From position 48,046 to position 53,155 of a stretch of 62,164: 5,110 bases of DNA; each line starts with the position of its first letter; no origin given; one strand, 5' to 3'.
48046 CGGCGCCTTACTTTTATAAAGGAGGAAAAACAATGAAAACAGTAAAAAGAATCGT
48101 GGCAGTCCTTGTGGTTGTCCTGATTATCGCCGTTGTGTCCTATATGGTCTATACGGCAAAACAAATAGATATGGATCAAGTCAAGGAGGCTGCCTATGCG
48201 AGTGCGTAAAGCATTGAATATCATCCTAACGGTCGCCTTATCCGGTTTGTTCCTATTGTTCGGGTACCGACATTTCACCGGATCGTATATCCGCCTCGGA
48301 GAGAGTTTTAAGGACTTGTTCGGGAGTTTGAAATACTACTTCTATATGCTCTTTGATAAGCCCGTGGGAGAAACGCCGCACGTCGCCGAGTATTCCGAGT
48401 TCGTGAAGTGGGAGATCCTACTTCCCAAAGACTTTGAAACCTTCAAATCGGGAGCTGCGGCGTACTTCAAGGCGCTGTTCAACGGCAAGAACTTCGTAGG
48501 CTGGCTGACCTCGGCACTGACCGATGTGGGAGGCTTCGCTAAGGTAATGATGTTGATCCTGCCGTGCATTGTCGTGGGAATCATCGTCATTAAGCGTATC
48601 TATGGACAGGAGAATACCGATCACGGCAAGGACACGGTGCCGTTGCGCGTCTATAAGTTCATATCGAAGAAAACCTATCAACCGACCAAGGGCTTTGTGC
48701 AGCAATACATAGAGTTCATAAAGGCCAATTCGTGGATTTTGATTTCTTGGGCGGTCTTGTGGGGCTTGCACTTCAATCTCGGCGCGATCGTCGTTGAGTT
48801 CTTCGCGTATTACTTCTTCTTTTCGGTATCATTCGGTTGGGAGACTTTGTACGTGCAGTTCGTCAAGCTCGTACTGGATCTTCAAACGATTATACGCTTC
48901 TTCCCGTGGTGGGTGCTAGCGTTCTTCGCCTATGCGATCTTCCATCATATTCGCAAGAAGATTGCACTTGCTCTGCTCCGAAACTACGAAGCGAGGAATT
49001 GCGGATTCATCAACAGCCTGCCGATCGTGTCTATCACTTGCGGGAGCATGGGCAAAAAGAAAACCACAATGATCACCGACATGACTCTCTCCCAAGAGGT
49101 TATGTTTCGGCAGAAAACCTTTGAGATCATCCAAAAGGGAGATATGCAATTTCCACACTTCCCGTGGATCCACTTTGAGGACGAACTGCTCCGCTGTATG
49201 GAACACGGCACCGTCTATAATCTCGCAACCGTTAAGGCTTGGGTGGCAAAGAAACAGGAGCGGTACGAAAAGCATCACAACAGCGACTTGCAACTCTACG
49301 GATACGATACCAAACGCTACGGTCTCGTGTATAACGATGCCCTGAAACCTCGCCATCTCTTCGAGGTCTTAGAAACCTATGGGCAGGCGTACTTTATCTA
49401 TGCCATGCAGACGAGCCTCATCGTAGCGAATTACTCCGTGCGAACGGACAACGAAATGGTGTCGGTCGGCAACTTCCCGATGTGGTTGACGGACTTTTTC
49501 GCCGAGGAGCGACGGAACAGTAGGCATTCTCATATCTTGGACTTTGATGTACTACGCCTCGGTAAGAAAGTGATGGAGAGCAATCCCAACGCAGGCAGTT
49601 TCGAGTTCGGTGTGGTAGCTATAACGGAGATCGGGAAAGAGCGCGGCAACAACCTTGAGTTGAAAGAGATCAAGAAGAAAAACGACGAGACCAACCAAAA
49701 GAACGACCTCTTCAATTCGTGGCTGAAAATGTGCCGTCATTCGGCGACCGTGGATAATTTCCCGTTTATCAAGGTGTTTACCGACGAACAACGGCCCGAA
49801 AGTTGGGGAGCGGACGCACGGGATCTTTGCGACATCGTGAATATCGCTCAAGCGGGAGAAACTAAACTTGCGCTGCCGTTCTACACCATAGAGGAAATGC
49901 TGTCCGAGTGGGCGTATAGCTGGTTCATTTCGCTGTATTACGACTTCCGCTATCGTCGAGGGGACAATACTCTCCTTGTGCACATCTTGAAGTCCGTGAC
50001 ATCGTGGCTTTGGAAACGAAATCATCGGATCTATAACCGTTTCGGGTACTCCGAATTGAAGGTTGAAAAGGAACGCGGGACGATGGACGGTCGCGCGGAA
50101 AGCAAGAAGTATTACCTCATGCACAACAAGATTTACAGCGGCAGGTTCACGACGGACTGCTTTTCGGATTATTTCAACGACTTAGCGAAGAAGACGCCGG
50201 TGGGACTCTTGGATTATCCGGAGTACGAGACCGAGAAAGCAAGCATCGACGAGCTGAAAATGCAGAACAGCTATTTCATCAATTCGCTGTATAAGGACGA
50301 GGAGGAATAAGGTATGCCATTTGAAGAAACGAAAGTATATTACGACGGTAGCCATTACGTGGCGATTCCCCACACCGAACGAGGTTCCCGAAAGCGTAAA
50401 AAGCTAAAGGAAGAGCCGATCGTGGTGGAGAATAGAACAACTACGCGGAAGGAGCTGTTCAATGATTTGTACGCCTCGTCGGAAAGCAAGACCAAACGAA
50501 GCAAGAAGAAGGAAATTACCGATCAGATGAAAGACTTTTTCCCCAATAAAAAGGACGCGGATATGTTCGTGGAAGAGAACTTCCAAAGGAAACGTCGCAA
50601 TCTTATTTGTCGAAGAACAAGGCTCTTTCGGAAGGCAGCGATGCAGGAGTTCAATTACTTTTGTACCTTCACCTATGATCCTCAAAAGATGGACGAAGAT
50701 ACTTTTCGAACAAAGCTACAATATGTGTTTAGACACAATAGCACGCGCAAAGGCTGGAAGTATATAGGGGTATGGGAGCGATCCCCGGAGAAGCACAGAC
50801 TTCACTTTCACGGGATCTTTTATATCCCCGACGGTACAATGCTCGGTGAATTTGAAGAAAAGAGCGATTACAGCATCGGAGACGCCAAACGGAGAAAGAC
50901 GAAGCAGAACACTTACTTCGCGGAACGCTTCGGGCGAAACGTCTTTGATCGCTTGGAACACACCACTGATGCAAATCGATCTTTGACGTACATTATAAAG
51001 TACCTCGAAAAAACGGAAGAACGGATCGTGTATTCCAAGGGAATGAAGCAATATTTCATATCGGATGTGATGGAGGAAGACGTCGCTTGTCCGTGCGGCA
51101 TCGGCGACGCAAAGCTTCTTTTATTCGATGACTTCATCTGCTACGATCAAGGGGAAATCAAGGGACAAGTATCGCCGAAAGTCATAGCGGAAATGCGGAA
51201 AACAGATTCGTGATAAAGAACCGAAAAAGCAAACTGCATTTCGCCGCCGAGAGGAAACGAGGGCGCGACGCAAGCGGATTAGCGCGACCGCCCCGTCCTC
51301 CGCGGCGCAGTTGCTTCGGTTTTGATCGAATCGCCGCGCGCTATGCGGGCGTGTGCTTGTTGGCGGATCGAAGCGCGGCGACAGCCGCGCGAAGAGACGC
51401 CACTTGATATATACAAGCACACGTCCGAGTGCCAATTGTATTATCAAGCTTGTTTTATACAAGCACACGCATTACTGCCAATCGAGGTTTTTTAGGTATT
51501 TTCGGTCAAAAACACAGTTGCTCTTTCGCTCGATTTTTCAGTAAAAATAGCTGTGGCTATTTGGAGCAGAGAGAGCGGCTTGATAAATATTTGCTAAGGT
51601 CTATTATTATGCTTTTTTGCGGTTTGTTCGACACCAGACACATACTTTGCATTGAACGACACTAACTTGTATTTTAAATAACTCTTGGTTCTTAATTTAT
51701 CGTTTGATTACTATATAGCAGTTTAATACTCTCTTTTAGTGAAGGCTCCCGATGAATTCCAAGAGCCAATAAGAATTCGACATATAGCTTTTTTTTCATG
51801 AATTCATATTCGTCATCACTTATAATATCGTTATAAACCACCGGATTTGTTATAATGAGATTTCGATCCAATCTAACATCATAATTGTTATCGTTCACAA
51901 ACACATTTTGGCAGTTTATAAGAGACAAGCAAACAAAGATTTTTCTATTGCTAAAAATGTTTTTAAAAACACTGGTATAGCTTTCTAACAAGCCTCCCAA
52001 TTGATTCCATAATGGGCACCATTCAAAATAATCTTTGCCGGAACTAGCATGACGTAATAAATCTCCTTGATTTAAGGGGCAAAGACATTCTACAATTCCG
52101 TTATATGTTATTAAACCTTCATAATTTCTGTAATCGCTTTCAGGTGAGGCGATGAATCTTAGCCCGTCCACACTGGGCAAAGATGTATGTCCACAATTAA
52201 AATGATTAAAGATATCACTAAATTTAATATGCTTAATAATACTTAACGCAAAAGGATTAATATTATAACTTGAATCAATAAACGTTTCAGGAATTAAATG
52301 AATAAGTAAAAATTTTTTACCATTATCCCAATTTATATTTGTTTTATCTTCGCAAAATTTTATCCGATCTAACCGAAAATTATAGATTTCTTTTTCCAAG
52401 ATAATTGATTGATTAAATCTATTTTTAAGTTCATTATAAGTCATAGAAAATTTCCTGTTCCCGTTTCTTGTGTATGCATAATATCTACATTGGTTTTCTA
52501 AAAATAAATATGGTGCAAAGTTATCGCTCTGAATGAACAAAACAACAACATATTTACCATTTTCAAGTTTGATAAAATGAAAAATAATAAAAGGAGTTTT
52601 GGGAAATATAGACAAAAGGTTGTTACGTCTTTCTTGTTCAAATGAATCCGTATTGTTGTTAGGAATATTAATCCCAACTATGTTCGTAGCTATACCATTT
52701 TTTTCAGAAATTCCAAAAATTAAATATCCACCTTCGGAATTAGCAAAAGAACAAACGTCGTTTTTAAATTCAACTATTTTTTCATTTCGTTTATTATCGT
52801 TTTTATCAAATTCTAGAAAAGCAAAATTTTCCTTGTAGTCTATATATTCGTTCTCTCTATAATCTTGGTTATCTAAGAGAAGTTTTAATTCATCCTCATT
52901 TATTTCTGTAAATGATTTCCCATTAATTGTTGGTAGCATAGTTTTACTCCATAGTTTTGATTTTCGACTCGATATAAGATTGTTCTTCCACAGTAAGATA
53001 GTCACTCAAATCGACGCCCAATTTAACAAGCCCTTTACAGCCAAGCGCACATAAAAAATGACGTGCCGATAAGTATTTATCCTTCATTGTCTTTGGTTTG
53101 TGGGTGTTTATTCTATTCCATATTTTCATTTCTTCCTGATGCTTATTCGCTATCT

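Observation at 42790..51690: Compact integrated rolling-circle replicon made almost entirely of membrane-anchored proteins: candidate inovirus-like or pleomorphic membrane virus in a GC-rich Firmicutes-type genome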

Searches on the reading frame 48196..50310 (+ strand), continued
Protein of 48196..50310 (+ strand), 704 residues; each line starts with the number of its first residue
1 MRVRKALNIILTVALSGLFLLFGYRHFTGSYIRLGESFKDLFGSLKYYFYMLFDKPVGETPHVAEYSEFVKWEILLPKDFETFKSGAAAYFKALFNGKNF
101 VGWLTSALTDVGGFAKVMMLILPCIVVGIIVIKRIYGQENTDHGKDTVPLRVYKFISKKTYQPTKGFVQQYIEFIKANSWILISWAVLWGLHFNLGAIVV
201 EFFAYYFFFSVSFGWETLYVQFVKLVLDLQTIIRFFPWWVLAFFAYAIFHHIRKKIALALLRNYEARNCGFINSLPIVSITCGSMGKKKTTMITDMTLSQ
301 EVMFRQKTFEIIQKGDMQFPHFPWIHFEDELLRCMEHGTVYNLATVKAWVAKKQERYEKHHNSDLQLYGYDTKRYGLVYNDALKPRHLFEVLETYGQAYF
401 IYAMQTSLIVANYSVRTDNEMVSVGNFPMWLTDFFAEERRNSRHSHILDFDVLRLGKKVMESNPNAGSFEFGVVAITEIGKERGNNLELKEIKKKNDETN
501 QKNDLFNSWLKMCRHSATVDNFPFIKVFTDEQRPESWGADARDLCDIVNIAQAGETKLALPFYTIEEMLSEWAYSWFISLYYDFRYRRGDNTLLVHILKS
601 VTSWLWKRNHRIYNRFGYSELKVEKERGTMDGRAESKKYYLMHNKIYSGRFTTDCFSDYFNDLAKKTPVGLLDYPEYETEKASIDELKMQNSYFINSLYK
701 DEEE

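Call 35: fold_search(model_id=the predicted structure, library=viral)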
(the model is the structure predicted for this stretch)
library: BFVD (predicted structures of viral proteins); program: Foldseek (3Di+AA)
matches with E <= 10: 96; with E <= 0.001: 1
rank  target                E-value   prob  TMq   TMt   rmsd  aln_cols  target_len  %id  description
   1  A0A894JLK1            5.9e-04  1.00  0.23  0.54   7.5       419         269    9  (no name in the UniProt tables at hand)
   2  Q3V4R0                1.1e-01  0.82  0.12  0.26  16.9       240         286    9  Uncharacterized protein ORF286 [Acidianus two-tailed virus]
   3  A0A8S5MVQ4            2.5e-01  0.54  0.21  0.33  21.7       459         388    9  Protein recA [Siphoviridae sp. ctsBB38]
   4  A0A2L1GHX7            3.2e-01  0.47  0.10  0.26  18.7       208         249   10  (no name in the UniProt tables at hand)
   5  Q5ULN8                7.3e-01  0.10  0.11  0.15  18.0       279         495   10  Orf76 [Lactobacillus phage LP65]
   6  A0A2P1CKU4            8.5e-01  0.25  0.09  0.27  18.5       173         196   10  Structural protein [Pseudoalteromonas phage Cr39582]
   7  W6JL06                9.3e-01  0.18  0.09  0.25  19.5       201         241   13  DNA packaging protein OPG160 [Alphaentomopoxvirus acuprea]
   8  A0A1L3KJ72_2          1.2e+00  0.05  0.12  0.08  39.3       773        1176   10  (no name in the UniProt tables at hand)
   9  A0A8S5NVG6            1.7e+00  0.12  0.06  0.06   8.5       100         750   17  Terminase large subunit [CrAss-like virus sp. ctWDt29]
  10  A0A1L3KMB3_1          1.8e+00  0.02  0.11  0.08  43.0       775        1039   12  (no name in the UniProt tables at hand)
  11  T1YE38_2              1.8e+00  0.02  0.09  0.07  34.4       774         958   10  Genome polyprotein (Fragment) [Ferret kobuvirus]
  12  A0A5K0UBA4            2.2e+00  0.08  0.09  0.07  17.4       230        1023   10  Vesicle-fusing ATPase-like [Yasminevirus sp. GU-2018]
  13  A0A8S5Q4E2            2.4e+00  0.20  0.07  0.32  11.6       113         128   12  Uncharacterized protein [Siphoviridae sp. ctLqe90]
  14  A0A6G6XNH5            2.7e+00  0.14  0.05  0.20  15.8        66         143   12  (no name in the UniProt tables at hand)
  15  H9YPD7                2.7e+00  0.03  0.04  0.09  13.9       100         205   14  (no name in the UniProt tables at hand)
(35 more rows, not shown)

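Call 38: search_protein_families(library=pfam, alignment_id=A3, max_evalue=1)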
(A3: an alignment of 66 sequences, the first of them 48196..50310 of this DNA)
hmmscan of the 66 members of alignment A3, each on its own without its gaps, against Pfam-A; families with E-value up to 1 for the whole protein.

A. member 1, window:48196-50310:+ (704 aa): 0 families

B. families by the number of members that match (of 66 scanned): 41 families (the first 25 are shown)
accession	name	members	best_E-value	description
PF13481.12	AAA_25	4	0.035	AAA domain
PF13238.12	AAA_18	3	0.017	AAA domain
PF13086.12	AAA_11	3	0.021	AAA domain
PF13401.12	AAA_22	3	0.029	AAA domain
PF19620.4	DUF6125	2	0.0081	Family of unknown function (DUF6125)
PF07088.17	GvpD_P-loop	2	0.067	GvpD gas vesicle protein, P-loop domain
PF13604.12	AAA_30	2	0.084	AAA domain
PF12451.13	VPS11_C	2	0.11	Vacuolar protein sorting protein 11 C terminal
PF02417.20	Chromate_transp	1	0.011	Chromate transporter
PF19689.4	DUF6190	1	0.012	Family of unknown function (DUF6190)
PF19529.4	DUF6057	1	0.013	Family of unknown function (DUF6057)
PF12510.13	Smoothelin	1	0.015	Smoothelin cytoskeleton protein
PF20953.2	Caud_bapl16_3rd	1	0.029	Phage tail base-plate attachment protein C-terminal insertion domain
PF03828.24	PAP_assoc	1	0.03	Cid1 family poly A polymerase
PF20284.3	CTD8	1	0.036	C-terminal domain 8 of the ABC-three component (ABC-3C) systems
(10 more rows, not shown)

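Call 41: find_related_loci(query=A3, collection=viral_contigs, flank=10000)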
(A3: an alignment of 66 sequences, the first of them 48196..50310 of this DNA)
Query A3 (704 aa) in viral_contigs; peptide patterns used: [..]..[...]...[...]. (x = any residue, [..] = any of these).
52 stretches matched a pattern; 2 encode a relative of the query (tblastn E <= 1e-3); 2 distinct loci.
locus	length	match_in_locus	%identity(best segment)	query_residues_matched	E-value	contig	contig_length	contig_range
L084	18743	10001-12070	63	3-699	0e+0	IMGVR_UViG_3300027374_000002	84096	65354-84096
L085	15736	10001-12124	47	10-698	0e+0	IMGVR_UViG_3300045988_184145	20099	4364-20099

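Call 53: search_protein_families(library=phrogs, alignment_id=A3, max_evalue=1)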
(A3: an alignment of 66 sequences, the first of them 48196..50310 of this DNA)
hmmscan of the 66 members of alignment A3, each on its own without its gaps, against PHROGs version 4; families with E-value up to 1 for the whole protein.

A. member 1, window:48196-50310:+ (704 aa): 1 family
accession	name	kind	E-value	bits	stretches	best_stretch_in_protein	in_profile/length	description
phrog_20980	-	unknown function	0.97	10.4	0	119-134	15-30/34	-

B. families by the number of members that match (of 66 scanned): 53 families (the first 25 are shown)
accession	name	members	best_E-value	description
phrog_5482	-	2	0.0065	-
phrog_170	-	2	0.02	PhoH-like phosphate starvation-inducible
phrog_243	-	2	0.03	DnaB-like replicative helicase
phrog_296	-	2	0.084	DNA transposition protein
phrog_1297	-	2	0.12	ATPase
phrog_2308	-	1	0.0099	-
phrog_32487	-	1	0.016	-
phrog_11211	-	1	0.016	-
phrog_36724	-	1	0.033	-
phrog_35120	-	1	0.043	-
phrog_13414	-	1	0.043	-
phrog_12344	-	1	0.045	-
phrog_12122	-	1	0.054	-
phrog_17657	-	1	0.057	HNH endonuclease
phrog_15494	-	1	0.063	-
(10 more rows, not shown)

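Call 67: search_protein_families(library=ncbifam, proteins=[window:48196-50310:+], max_evalue=0.1)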
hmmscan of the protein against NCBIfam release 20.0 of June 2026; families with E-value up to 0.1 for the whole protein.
window:48196-50310:+ (704 aa): 0 families

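Call 102: find_related_loci(query=A1, collection=metagenome_contigs, flank=10000)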
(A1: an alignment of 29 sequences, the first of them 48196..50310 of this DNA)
Query A1 (704 aa) in metagenome_contigs; peptide patterns used: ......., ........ (x = any residue, [..] = any of these).
600 stretches matched a pattern (row limit reached: there are more); 487 encode a relative of the query (tblastn E <= 1e-3); the best 80 are kept; 80 distinct loci.
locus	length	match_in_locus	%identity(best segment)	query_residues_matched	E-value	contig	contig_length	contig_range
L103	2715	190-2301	96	1-704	0e+0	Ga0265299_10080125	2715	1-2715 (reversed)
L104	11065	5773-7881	69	1-703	0e+0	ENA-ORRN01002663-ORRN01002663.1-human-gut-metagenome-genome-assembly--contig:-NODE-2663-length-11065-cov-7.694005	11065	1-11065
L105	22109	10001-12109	69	1-703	0e+0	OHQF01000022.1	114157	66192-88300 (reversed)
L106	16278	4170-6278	70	1-703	0e+0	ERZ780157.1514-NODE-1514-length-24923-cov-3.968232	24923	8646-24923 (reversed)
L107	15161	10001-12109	69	1-703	0e+0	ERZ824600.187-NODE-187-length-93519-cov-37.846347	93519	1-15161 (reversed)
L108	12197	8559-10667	68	1-703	0e+0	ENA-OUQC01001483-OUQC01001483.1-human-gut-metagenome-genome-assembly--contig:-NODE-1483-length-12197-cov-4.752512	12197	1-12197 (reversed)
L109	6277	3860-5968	69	1-703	0e+0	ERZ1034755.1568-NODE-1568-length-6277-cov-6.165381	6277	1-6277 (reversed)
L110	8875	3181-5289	68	1-703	0e+0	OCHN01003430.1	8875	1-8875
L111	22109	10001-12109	68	1-703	0e+0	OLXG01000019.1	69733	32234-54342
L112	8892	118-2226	68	1-703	0e+0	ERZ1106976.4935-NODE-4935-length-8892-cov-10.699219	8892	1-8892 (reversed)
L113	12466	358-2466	68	1-703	0e+0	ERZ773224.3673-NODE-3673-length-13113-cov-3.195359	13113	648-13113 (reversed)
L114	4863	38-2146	68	1-703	0e+0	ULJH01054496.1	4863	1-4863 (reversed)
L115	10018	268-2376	69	1-703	0e+0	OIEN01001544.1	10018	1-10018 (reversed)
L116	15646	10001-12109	69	1-703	0e+0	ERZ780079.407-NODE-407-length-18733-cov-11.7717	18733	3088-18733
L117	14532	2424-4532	69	1-703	0e+0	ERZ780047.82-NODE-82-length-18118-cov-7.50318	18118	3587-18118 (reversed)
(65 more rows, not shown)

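Call 107: search_protein_families(library=padloc, proteins=[window:48196-50310:+], max_evalue=0.001)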
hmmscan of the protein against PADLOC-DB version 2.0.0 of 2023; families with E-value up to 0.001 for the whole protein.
window:48196-50310:+ (704 aa): 0 families

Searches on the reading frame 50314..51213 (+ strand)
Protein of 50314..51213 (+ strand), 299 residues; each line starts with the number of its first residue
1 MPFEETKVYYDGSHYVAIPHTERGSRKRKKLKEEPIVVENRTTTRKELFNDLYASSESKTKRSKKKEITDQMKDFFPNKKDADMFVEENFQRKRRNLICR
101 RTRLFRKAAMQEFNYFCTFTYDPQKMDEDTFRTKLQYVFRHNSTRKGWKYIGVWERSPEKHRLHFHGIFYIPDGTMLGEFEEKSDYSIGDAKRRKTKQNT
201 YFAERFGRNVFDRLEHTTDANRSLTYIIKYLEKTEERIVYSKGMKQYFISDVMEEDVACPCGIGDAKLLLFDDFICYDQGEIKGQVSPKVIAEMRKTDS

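Call 3: search_protein_families(library=pfam, proteins=[window:50314-51213:+], max_evalue=0.1)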
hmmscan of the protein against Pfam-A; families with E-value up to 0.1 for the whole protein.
window:50314-51213:+ (299 aa): 1 family
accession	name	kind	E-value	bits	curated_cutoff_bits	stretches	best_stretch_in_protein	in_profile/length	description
PF23343.2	REP_ORF2-G2P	-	2e-10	41.3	27.8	1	114-234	1-98/99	Replication-associated protein ORF2/G2P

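Call 4: search_protein_families(library=phrogs, proteins=[window:50314-51213:+], max_evalue=0.1)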
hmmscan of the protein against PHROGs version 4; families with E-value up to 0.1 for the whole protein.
window:50314-51213:+ (299 aa): 1 family
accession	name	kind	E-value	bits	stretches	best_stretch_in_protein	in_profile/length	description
phrog_2969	-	DNA, RNA and nucleotide metabolism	0.039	13.9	1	106-200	149-252/346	replication initiation protein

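Call 28: search_dna_similar(query=window:50314-51213:+, collection=phages, mode=protein, max_evalue=0.01)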
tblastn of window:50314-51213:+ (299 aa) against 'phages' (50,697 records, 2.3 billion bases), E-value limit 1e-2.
Records with a match: 1; places in all: 1; records where one place covers at least 80% of the query: 1.
Best place of each record, by identity: <60% 1.
By first word of the organism name: Bacteriophage 1.
By host as written in the record: - 1.
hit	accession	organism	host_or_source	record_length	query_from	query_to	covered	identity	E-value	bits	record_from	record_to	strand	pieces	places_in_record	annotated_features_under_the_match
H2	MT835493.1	Bacteriophage sp.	human fecal samples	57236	1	298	100%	48.2%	2e-95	313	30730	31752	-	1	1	record has no annotation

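Call 67: search_protein_families(library=ncbifam, proteins=[window:50314-51213:+], max_evalue=0.1)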
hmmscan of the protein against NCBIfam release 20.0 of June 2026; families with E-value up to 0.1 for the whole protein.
window:50314-51213:+ (299 aa): 2 families
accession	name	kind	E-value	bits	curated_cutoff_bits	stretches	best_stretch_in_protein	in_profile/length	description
NF002327.0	PRK01286.1-2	equivalog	0.024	13.7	393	1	26-82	243-299/345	deoxyguanosinetriphosphate triphosphohydrolase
TIGR03603.1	cyclo_dehy_ocin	subfamily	0.076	12.7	187.65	1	41-114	73-147/319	thiazole/oxazole-forming peptide maturase, SagC family component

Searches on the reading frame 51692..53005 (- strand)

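Call 21: search_protein_families(library=pfam, proteins=[window:51692-53005:-], max_evalue=0.01)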
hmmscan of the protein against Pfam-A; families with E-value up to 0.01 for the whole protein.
window:51692-53005:- (437 aa): 1 family
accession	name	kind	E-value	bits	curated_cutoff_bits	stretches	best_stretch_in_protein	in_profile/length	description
PF04326.19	SLFN_AlbA_2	-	8.6e-16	59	25.3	1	51-188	1-117/118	Schlafen, AlbA_2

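Call 107: search_protein_families(library=padloc, proteins=[window:51692-53005:-], max_evalue=0.001)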
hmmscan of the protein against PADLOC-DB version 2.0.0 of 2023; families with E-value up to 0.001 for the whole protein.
window:51692-53005:- (437 aa): 0 families
